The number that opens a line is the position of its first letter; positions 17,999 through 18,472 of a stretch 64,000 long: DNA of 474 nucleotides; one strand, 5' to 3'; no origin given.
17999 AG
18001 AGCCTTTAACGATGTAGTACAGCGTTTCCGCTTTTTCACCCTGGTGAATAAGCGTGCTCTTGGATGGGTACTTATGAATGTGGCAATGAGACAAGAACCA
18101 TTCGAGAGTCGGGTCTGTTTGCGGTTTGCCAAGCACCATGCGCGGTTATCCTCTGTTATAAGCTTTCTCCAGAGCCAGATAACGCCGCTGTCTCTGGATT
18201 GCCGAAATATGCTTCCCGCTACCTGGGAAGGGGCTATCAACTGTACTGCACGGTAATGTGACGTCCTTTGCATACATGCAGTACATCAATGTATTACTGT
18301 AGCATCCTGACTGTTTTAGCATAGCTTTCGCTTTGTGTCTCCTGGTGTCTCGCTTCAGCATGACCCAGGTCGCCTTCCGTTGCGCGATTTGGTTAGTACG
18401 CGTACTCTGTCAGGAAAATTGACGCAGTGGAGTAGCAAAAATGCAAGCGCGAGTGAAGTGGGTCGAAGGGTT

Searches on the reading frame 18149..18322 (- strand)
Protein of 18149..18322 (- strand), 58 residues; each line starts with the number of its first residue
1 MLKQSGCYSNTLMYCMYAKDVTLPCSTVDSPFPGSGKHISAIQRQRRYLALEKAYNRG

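Call 77: search_protein_families(library=pfam, proteins=[window:18149-18322:-], max_evalue=0.01)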
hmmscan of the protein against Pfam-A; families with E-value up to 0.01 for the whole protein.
seq(58 aa): 0 families
